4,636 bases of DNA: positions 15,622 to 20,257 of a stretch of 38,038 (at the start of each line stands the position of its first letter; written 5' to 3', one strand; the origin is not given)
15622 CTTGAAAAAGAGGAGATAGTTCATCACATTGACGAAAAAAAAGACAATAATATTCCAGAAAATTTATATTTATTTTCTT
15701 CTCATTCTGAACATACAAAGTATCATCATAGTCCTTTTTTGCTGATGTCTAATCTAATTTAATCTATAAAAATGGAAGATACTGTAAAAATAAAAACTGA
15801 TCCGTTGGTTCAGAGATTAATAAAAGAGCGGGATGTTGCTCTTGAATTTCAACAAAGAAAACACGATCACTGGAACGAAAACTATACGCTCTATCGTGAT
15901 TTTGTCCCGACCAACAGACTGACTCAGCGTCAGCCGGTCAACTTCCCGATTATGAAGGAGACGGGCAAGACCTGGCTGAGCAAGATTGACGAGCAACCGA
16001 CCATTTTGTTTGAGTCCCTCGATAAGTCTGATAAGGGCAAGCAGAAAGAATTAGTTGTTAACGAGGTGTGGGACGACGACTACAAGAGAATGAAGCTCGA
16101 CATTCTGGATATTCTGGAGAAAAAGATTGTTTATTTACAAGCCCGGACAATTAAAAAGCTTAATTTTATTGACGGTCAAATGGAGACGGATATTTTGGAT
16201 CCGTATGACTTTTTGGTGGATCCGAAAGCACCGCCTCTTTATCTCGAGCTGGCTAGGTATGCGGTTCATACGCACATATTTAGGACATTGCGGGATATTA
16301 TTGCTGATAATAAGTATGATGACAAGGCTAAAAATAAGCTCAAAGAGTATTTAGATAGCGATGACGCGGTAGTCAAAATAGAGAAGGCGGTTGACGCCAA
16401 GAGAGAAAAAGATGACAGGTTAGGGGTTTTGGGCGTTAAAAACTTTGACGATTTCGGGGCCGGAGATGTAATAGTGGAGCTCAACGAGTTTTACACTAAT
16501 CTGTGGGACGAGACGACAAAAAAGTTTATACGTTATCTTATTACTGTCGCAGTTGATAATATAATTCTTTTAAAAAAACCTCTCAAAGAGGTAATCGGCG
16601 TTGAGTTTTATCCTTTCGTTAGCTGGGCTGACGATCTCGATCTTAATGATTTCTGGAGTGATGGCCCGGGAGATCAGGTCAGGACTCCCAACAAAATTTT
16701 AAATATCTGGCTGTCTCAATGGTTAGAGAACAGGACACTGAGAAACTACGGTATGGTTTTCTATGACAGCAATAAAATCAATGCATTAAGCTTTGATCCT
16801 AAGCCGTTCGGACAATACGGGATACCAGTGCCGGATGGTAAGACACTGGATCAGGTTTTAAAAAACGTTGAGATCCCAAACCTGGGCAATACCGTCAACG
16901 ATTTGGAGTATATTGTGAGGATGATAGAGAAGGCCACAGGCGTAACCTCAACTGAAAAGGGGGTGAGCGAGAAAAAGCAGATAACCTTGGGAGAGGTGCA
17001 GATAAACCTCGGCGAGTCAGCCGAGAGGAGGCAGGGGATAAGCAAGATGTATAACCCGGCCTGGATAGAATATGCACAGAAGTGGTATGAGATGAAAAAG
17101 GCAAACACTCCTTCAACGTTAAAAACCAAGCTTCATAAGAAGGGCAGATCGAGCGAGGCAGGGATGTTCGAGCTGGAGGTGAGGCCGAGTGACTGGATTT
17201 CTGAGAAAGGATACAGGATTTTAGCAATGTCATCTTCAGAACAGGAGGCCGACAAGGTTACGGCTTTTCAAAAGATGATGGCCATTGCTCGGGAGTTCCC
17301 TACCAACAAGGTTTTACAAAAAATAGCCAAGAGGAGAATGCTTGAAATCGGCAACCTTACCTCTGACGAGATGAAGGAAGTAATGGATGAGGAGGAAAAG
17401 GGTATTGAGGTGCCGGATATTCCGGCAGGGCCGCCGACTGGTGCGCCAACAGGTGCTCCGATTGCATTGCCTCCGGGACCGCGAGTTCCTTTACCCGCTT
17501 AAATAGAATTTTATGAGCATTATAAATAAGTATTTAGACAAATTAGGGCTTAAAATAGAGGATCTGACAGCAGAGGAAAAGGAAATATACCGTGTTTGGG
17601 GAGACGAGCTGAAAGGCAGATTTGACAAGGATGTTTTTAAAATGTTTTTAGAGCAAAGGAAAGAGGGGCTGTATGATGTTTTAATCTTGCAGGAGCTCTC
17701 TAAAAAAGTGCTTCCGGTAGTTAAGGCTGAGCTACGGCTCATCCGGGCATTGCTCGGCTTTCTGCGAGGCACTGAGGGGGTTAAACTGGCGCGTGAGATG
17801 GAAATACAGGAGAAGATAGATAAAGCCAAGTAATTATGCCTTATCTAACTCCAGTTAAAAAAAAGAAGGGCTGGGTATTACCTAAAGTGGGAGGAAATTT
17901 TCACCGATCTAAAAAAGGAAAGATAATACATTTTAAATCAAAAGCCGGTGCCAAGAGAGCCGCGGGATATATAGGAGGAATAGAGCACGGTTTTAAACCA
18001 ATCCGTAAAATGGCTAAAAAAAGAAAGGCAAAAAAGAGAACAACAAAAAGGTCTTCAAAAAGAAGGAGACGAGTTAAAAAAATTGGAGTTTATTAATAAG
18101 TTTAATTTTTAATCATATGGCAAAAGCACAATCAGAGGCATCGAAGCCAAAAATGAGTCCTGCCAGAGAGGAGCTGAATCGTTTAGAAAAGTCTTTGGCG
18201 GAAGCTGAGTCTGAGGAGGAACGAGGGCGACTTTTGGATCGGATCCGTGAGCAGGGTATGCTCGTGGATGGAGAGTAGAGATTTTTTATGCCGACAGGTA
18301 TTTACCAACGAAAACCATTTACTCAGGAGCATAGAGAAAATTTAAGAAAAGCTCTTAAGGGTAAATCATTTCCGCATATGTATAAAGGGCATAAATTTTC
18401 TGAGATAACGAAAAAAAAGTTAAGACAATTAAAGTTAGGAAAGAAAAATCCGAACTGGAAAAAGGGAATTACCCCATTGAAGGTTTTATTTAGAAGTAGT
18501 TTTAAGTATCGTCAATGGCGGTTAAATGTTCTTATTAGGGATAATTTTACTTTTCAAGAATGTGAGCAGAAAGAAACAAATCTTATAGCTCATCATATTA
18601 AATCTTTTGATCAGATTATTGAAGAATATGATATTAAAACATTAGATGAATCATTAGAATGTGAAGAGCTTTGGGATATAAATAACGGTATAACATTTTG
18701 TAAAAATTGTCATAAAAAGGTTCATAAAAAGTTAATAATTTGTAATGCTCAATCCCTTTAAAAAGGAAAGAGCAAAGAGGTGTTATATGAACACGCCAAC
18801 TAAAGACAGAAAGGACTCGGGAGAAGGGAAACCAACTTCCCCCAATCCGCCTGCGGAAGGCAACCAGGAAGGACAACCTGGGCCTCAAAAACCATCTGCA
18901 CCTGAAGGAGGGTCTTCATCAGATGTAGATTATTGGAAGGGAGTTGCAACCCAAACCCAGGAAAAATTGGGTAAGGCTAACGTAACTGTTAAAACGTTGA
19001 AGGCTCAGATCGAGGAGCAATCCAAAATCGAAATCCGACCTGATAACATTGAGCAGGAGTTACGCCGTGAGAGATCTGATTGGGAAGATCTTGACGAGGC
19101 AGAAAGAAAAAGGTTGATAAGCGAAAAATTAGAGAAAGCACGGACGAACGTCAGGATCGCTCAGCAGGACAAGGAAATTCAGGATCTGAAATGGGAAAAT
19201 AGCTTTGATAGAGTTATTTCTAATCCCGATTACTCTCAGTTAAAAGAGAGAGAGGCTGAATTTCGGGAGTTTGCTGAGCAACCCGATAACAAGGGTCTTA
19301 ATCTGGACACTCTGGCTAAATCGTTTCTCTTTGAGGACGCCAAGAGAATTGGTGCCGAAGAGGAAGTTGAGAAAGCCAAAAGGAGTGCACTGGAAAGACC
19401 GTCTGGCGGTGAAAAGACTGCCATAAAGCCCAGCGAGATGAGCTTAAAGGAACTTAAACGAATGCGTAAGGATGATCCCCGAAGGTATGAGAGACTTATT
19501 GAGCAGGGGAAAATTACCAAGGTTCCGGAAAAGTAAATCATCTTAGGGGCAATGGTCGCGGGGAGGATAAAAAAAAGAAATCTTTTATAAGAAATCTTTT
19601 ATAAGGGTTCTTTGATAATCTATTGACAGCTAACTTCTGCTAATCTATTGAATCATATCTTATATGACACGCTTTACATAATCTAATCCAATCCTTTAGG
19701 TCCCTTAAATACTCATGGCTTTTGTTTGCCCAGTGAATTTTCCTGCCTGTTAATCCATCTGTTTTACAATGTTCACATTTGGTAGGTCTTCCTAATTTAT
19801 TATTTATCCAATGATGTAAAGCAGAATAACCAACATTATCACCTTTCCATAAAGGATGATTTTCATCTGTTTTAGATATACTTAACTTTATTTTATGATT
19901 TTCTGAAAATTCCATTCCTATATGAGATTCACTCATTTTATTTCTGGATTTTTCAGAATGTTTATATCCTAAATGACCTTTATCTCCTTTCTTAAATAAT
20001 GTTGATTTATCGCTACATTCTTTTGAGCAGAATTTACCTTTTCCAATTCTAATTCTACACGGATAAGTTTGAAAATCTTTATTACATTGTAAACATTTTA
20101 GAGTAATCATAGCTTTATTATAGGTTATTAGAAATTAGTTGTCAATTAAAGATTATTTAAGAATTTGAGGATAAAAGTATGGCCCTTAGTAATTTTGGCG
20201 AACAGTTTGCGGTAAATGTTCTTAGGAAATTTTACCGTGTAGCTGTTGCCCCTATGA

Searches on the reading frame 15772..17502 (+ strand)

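Call 11: search_protein_families(library=pfam, proteins=[window:15772-17502:+], max_evalue=0.01)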
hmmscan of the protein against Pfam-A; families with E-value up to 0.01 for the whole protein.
window:15772-17502:+ (576 aa): 1 family
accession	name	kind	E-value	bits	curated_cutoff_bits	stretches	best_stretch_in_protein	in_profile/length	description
PF23899.1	SU10_portal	-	1.3e-11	44.1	30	1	122-508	177-531/593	Phage SU10 portal protein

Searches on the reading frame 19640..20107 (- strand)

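Call 57: search_protein_families(library=pfam, proteins=[window:19640-20107:-], max_evalue=0.05)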
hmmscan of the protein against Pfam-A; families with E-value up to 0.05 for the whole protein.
window:19640-20107:- (155 aa): 2 families
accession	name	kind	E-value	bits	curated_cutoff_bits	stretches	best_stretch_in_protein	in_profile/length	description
PF07460.16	NUMOD3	-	1.5e-05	25.3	20.4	1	47-64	1-18/37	NUMOD3 motif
PF06467.20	zf-FCS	-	0.0044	17.2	22.4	0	2-34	4-38/39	MYM-type Zinc finger with FCS sequence motif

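Call 58: search_protein_families(library=phrogs, proteins=[window:19640-20107:-], max_evalue=0.01)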
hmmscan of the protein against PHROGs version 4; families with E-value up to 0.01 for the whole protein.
window:19640-20107:- (155 aa): 3 families
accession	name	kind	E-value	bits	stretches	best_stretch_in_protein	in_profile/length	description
phrog_655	-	DNA, RNA and nucleotide metabolism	6.4e-05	24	1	28-120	122-219/343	homing endonuclease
phrog_8446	-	DNA, RNA and nucleotide metabolism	8.1e-05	23.4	1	78-154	107-198/211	HNH endonuclease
phrog_314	-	DNA, RNA and nucleotide metabolism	0.00029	20.9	1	22-124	266-380/574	homing endonuclease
